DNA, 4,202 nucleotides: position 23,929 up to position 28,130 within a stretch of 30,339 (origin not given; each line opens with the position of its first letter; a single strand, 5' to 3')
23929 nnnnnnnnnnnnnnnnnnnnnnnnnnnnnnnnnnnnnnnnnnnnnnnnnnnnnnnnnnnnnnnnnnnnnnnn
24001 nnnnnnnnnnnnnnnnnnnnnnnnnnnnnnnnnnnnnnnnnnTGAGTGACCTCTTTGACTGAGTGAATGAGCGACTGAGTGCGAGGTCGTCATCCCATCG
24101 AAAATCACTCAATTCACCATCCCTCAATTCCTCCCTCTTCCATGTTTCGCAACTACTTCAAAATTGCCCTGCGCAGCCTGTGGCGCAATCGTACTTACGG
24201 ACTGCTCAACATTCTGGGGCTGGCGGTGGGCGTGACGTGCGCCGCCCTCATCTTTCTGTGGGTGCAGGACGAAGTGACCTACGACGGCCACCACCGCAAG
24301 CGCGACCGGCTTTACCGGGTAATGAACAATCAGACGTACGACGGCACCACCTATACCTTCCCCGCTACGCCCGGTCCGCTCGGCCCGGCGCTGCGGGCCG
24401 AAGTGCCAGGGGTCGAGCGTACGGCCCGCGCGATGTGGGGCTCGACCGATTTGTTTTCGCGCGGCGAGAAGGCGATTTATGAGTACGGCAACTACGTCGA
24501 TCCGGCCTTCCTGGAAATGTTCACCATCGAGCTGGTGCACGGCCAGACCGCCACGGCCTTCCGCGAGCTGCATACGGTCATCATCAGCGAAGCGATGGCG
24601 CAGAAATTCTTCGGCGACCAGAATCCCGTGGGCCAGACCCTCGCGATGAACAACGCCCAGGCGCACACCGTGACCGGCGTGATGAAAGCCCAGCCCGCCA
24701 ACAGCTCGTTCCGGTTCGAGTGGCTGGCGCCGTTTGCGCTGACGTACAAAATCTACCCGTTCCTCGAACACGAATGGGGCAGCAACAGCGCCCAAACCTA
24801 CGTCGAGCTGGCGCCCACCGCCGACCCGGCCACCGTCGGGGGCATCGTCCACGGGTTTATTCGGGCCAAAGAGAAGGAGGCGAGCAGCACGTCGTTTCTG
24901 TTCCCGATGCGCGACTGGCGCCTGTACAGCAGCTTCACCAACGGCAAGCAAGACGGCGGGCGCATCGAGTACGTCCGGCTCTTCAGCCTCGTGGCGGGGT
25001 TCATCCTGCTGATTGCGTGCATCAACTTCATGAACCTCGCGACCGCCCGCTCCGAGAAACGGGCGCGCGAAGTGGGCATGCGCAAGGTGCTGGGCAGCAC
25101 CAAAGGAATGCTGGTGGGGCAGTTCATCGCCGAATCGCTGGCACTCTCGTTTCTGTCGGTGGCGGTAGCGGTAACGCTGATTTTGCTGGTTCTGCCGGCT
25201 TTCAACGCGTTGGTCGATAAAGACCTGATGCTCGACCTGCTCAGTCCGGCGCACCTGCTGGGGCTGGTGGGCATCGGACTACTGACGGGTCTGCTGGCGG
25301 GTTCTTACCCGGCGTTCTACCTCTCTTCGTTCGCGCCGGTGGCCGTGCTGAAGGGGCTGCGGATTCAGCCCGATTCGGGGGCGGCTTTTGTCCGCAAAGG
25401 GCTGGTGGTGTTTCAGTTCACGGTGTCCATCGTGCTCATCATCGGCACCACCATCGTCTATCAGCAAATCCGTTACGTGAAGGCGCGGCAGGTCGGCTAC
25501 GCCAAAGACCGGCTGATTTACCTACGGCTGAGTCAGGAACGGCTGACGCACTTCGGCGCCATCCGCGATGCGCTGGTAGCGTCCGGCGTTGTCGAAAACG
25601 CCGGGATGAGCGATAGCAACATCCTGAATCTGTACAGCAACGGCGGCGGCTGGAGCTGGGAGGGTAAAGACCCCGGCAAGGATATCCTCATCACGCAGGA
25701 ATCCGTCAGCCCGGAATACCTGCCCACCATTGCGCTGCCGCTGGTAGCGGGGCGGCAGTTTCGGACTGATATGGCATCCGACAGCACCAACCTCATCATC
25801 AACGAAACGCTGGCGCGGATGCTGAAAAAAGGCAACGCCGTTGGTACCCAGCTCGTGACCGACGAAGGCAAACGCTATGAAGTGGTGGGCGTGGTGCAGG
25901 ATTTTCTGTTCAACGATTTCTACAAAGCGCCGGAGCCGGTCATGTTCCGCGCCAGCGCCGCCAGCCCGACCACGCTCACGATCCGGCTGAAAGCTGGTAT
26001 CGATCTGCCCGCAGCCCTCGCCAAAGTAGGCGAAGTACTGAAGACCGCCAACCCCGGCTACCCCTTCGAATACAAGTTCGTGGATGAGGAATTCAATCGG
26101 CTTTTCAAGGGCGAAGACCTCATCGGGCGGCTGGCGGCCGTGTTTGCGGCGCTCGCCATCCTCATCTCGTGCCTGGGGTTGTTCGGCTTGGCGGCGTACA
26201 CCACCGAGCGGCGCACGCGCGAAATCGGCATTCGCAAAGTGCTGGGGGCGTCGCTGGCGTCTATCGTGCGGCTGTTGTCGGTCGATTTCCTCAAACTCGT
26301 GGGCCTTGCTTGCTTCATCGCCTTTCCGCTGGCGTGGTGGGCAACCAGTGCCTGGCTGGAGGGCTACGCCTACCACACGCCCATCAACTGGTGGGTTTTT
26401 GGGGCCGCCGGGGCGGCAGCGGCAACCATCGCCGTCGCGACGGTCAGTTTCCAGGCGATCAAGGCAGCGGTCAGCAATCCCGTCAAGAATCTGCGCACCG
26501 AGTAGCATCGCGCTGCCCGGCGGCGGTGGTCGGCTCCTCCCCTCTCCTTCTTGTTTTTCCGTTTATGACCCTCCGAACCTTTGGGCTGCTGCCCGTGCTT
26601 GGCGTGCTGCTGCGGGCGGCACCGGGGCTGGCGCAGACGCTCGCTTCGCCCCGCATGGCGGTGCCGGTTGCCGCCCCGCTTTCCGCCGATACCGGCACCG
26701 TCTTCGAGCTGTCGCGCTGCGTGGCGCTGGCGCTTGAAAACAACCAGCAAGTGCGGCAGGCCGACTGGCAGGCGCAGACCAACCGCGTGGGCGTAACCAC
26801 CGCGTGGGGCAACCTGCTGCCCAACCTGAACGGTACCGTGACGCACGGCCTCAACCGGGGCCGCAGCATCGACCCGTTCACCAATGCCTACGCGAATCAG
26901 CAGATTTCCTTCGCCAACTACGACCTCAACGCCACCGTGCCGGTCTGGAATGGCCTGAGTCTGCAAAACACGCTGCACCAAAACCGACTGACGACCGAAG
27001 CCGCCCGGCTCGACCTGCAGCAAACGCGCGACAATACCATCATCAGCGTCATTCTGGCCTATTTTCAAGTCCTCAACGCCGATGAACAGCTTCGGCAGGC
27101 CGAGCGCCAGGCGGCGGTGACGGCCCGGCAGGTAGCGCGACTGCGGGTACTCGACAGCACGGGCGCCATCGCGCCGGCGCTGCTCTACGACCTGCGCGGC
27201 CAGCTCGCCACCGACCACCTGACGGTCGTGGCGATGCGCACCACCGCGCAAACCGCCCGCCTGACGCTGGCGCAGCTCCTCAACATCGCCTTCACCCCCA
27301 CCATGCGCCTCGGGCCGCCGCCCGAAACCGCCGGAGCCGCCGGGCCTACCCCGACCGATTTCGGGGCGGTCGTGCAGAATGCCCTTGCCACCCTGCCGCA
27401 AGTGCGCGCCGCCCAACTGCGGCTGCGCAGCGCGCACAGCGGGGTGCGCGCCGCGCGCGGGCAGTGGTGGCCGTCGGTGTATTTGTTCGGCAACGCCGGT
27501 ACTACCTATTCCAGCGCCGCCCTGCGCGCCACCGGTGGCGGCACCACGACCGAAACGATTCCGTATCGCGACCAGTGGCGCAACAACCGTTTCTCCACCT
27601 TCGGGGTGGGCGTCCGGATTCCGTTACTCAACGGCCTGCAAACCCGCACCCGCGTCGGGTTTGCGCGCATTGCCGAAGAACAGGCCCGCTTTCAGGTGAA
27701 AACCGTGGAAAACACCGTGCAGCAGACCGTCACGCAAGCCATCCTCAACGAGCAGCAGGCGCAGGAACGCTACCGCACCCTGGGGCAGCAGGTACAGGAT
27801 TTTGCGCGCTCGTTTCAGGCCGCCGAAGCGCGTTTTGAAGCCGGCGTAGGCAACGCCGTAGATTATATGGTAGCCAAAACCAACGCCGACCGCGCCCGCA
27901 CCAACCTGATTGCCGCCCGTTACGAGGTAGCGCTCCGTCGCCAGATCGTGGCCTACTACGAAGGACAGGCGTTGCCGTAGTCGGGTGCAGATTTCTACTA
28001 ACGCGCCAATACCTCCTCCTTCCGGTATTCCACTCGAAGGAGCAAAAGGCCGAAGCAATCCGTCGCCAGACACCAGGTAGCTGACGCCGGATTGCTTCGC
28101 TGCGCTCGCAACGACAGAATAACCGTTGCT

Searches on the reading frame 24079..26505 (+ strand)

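Call 56: search_protein_families(library=pfam, proteins=[window:24079-26505:+], max_evalue=0.001)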
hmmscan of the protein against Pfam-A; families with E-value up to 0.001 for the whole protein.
window:24079-26505:+ (808 aa): 2 families
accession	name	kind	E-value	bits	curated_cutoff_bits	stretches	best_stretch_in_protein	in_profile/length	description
PF12704.14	MacB_PCD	-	9e-40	137.6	27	2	42-253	2-200/207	MacB-like periplasmic core domain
PF02687.27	FtsX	-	4.1e-21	75.7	25.5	2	304-417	2-117/120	FtsX-like permease C-terminal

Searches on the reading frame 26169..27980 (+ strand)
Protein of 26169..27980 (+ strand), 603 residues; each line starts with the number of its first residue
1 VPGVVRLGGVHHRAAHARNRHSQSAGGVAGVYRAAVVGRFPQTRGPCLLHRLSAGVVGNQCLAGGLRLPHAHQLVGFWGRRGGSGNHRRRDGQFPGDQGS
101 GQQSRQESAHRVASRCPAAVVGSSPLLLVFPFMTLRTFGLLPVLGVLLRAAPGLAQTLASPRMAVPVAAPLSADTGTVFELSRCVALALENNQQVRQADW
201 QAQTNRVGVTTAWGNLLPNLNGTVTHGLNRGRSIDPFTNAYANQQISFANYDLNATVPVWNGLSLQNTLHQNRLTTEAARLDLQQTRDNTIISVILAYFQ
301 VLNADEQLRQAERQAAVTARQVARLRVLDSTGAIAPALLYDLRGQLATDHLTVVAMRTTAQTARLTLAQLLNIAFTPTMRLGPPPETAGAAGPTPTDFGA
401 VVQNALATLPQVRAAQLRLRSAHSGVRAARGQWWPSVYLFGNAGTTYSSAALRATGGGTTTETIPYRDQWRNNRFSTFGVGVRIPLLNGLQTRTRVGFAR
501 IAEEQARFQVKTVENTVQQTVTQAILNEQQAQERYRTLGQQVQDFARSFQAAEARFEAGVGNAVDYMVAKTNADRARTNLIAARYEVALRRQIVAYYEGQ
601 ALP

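Call 57: search_protein_families(library=pfam, proteins=[window:26169-27980:+], max_evalue=0.001)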
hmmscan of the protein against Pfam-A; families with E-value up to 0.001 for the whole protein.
window:26169-27980:+ (603 aa): 1 family
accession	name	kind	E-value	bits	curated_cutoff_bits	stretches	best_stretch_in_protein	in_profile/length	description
PF02321.23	OEP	-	2.3e-49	168.2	22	2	401-588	4-176/187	Outer membrane efflux protein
